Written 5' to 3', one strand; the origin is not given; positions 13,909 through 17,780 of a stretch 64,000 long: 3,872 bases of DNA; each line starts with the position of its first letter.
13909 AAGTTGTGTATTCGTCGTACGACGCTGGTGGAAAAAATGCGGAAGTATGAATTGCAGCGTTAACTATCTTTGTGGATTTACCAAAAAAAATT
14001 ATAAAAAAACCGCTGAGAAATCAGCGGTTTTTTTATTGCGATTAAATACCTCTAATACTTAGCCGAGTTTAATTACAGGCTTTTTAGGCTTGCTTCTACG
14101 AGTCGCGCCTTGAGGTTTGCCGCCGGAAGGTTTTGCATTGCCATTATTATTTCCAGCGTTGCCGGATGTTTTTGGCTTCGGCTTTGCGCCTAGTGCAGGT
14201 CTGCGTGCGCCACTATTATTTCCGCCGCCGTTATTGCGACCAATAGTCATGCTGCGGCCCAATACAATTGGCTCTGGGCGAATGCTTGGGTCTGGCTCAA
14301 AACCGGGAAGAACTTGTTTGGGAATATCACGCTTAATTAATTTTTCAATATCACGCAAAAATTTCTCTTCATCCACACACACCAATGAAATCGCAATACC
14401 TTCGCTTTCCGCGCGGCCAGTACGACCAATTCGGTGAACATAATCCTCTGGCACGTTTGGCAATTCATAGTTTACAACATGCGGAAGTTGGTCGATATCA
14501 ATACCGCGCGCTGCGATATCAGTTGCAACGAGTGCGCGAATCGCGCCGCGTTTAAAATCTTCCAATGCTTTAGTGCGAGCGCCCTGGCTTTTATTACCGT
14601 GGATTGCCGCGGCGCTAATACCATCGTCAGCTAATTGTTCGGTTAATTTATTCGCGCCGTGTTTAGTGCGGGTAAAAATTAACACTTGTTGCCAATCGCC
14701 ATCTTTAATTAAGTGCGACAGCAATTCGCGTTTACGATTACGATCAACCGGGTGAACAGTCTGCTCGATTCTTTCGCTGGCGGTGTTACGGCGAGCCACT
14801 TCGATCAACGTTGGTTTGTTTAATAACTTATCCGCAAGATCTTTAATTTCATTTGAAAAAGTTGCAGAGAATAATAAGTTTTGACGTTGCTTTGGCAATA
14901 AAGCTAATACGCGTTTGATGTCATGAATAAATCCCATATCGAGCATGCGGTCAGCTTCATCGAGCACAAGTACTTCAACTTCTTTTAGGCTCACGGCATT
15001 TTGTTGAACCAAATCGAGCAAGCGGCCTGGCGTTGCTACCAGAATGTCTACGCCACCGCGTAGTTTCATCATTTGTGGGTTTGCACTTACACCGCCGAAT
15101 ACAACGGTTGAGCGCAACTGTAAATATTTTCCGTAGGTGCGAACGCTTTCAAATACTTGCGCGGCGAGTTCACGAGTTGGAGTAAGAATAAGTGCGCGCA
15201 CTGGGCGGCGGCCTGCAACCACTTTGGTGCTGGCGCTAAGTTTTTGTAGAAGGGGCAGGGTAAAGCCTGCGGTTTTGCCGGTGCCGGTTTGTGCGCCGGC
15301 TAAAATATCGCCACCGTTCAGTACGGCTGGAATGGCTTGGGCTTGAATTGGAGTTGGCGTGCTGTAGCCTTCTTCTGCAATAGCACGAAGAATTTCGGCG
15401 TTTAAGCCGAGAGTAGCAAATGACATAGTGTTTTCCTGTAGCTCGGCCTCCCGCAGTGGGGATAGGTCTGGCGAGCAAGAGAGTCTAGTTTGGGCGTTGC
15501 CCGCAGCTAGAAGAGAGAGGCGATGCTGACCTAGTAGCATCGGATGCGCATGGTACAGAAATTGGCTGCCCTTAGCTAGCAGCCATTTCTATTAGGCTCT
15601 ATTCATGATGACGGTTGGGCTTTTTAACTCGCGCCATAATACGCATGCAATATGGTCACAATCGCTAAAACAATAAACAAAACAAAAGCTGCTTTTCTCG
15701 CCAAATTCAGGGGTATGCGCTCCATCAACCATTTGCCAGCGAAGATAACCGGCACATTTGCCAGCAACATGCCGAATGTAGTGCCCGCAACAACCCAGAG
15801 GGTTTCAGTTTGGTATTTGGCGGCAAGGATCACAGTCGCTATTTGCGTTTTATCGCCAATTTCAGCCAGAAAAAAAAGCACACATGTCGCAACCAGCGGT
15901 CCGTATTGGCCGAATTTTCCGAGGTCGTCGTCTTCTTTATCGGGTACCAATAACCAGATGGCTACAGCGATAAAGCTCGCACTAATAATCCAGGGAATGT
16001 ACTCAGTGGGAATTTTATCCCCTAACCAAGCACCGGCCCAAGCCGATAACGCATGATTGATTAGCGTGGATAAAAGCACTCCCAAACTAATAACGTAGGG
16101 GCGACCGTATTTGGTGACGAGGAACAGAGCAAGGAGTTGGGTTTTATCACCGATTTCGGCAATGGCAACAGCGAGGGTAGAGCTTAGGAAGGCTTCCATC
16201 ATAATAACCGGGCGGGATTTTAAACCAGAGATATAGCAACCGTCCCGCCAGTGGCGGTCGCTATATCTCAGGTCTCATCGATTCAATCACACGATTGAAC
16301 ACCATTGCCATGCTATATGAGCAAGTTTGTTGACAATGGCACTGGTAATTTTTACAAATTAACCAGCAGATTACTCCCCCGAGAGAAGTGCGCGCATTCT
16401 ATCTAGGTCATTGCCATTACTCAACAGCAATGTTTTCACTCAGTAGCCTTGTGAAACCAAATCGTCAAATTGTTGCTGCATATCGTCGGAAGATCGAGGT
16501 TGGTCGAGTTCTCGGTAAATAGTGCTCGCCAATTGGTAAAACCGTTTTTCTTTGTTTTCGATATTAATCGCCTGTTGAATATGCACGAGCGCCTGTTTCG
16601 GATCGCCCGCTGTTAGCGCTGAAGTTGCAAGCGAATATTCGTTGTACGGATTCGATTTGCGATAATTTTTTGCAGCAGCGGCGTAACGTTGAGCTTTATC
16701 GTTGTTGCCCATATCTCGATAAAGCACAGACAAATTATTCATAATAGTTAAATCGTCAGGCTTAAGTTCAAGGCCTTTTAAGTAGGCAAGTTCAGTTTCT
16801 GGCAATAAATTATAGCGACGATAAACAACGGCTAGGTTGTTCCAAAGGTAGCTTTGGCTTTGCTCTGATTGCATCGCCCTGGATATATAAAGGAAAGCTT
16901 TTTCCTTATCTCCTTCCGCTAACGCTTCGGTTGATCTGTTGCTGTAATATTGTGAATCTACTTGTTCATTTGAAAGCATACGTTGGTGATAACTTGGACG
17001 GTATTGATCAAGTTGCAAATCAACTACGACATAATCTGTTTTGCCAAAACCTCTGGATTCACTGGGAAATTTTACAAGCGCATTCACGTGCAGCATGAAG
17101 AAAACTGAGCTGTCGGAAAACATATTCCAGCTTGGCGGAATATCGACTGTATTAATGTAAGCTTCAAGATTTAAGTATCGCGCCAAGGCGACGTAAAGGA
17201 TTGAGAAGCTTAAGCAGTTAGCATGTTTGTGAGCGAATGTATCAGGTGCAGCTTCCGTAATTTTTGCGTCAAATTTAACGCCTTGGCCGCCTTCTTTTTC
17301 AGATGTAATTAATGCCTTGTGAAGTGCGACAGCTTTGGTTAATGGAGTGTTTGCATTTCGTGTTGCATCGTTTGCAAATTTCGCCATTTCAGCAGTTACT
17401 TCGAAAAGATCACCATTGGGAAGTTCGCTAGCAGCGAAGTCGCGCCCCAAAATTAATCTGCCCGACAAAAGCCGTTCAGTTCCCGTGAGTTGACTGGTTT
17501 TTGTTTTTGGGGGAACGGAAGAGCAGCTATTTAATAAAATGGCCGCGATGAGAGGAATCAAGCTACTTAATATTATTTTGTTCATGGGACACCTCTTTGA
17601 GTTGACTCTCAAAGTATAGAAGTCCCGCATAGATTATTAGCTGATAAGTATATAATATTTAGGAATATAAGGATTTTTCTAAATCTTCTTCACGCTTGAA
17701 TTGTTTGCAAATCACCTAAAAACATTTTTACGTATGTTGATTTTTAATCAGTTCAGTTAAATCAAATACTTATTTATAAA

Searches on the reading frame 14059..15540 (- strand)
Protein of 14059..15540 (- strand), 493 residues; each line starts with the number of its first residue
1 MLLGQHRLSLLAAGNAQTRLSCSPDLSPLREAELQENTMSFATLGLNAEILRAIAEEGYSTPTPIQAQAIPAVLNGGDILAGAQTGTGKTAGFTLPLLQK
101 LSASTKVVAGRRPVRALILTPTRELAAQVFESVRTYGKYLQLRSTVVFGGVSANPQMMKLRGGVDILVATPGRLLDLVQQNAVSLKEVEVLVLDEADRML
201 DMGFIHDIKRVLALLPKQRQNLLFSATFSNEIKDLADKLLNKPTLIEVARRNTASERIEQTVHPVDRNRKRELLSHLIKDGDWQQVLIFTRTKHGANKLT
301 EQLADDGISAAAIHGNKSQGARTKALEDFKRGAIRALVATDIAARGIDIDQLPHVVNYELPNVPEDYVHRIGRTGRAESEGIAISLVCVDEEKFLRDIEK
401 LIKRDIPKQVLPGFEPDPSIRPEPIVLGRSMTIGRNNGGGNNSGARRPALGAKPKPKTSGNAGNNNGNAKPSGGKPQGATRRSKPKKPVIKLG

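Call 3: search_protein_families(library=pfam, proteins=[window:14059-15540:-], max_evalue=0.001)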
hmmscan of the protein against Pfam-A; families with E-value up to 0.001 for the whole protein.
window:14059-15540:- (493 aa): 4 families
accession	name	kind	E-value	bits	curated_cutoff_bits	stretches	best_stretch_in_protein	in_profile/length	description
PF00270.35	DEAD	-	1e-49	168.9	26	1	63-234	1-166/167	DEAD/DEAH box helicase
PF00271.37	Helicase_C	-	3.2e-30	105.1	23.5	1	270-377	2-109/110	Helicase conserved C-terminal domain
PF04851.21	ResIII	-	2.3e-06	28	22.5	1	62-229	4-163/164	Type III restriction enzyme, res subunit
PF13245.12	AAA_19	-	0.00022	21.9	25.1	0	67-203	2-105/134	AAA domain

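Call 4: search_protein_families(library=ncbifam, proteins=[window:14059-15540:-], max_evalue=0.001)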
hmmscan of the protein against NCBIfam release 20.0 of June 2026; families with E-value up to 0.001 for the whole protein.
window:14059-15540:- (493 aa): 38 families (the best 25 are shown)
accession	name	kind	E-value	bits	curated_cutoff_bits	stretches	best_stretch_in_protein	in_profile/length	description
NF007882.0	PRK10590.1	equivalog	2e-227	755.6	743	1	39-486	1-450/456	ATP-dependent RNA helicase RhlE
NF053710.1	RNA_heli_RhlE2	exception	4.7e-182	606.7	925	1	39-462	1-430/635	RNA helicase RhlE2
NF053711.1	RNA_heli_RhlE1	exception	2.4e-161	537.3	750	1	39-419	1-380/434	RNA helicase RhlE1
NF053631.1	RNA_helic_CshA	equivalog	4.8e-121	404.6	646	1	41-412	1-366/434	degradosome RNA helicase CshA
NF053636.1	DDHlcsCsdAPsy1082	equivalog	1.2e-120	403.4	890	1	38-479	2-442/512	DEAD/DEAH box helicase CsdA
NF008744.0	PRK11776.1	equivalog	1.8e-114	382.8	524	1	38-422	3-381/460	ATP-dependent RNA helicase DbpA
NF008394.0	PRK11192.1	equivalog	1.9e-112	376.3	507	1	38-417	2-381/441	ATP-dependent RNA helicase SrmB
NF002340.1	PRK01297.1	equivalog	1.4e-104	349.9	564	1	40-406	2-372/372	ATP-dependent RNA helicase RhlB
NF003419.0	PRK04837.1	equivalog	1.6e-100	336.8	588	1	39-408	9-381/424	ATP-dependent RNA helicase RhlB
NF008642.0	PRK11634.1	equivalog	3e-96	323.2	989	1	36-413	3-375/628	DEAD/DEAH family ATP-dependent RNA helicase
NF003390.0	PRK04537.1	equivalog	1.3e-88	298.5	732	1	39-486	9-464/572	ATP-dependent RNA helicase RhlB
NF010337.0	PRK13766.1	equivalog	1.7e-22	79.4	610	2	239-386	327-476/781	Hef nuclease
TIGR04121.1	DEXH_lig_assoc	equivalog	2.3e-19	68.6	850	1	61-387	13-356/804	ligase-associated DNA damage response DEXH box helicase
TIGR01389.1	recQ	equivalog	4.9e-19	68.2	640.2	1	58-383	10-324/591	DNA helicase RecQ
TIGR00614.1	recQ_fam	subfamily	2.2e-16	59.7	219.8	1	58-386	8-329/470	RecQ family ATP-dependent DNA helicase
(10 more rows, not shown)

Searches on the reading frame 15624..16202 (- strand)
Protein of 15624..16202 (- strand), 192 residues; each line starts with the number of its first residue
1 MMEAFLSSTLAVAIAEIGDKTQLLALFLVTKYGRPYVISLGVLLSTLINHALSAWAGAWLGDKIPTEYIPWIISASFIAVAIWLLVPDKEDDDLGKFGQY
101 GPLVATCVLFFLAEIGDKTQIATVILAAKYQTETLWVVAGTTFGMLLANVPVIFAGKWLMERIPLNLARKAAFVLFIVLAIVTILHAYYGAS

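Call 3: search_protein_families(library=pfam, proteins=[window:15624-16202:-], max_evalue=0.001)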
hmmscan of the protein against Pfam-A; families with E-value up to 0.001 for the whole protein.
window:15624-16202:- (192 aa): 2 families
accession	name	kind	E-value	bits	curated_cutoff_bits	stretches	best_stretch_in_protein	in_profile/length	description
PF01169.24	GDT1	-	1.1e-42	144.6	27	2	105-180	2-75/75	Divalent cation/proton antiporter GDT1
PF01925.25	TauE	-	6.4e-05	23.2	32.6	0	32-90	55-113/237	Sulfite exporter TauE/SafE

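Call 4: search_protein_families(library=ncbifam, proteins=[window:15624-16202:-], max_evalue=0.001)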
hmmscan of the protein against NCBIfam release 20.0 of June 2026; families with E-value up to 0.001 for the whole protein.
window:15624-16202:- (192 aa): 0 families

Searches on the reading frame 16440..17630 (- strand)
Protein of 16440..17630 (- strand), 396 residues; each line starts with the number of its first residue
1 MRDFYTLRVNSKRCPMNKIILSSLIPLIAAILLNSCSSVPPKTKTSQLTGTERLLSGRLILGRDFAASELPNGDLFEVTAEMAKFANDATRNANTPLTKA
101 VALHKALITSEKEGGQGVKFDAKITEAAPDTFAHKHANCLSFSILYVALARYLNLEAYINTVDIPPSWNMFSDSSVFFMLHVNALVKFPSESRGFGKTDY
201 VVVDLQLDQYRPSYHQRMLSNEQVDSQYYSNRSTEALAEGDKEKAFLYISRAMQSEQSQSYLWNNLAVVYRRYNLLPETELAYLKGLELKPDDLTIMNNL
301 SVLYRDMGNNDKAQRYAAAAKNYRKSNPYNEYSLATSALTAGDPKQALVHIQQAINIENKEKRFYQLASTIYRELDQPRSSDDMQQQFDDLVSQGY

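Call 3: search_protein_families(library=pfam, proteins=[window:16440-17630:-], max_evalue=0.001)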
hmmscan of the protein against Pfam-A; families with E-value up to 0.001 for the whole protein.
window:16440-17630:- (396 aa): 8 families
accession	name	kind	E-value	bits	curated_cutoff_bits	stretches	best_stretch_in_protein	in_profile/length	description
PF07719.23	TPR_2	-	4.1e-06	27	27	0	297-321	4-28/34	Tetratricopeptide repeat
PF13424.12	TPR_12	-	1.3e-05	25.7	30.1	0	294-357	3-74/77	Tetratricopeptide repeat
PF00515.34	TPR_1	-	2.2e-05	24.5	27.8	0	261-293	2-34/34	Tetratricopeptide repeat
PF01841.26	Transglut_core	-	2.5e-05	25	23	1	84-159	2-74/108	Transglutaminase-like superfamily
PF13431.12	TPR_17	-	0.00017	22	24.4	0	282-314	1-33/34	Tetratricopeptide repeat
PF22860.2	DUF7017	-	0.0002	21.8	27.5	0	238-327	13-104/141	Domain of unknown function (DUF7017)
PF13374.12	TPR_10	-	0.00071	20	27.5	0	294-320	2-28/42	Tetratricopeptide repeat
PF13181.12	TPR_8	-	0.00089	19.7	25.7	0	296-321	3-28/34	Tetratricopeptide repeat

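Call 4: search_protein_families(library=ncbifam, proteins=[window:16440-17630:-], max_evalue=0.001)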
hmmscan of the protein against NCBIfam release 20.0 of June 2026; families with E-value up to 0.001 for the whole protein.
window:16440-17630:- (396 aa): 8 families
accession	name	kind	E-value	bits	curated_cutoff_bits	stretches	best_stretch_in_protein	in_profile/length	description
TIGR02521.1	type_IV_pilW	equivalog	1.4e-09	37.8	154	1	221-392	26-199/234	type IV pilus biogenesis/stability protein PilW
NF040959.1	MamA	equivalog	5.4e-08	32.5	200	1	221-376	32-187/204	magnetosome protein MamA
TIGR02917.1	PEP_TPR_lipo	equivalog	8.6e-08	30.5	312.2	1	222-376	461-615/899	XrtA/PEP-CTERM system TPR-repeat protein PrsT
NF052415.1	T3SS_chap_SctY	equivalog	1.1e-06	29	70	1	290-387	2-102/106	type III secretion apparatus assembly chaperone SctY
NF007302.0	PRK09782.1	equivalog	0.0002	19.4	1223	1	253-385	503-636/990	phage receptor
NF002725.1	PRK02603.1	equivalog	0.00045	20.3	143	0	228-319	37-131/173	photosystem I assembly protein Ycf3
TIGR02552.1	LcrH_SycD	equivalog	0.00065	19.4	104.8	0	300-372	58-130/136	SycD/LcrH family type III secretion system chaperone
NF033920.0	C39_PA2778_fam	equivalog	0.00065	19.2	150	0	235-289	199-253/255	PA2778 family cysteine peptidase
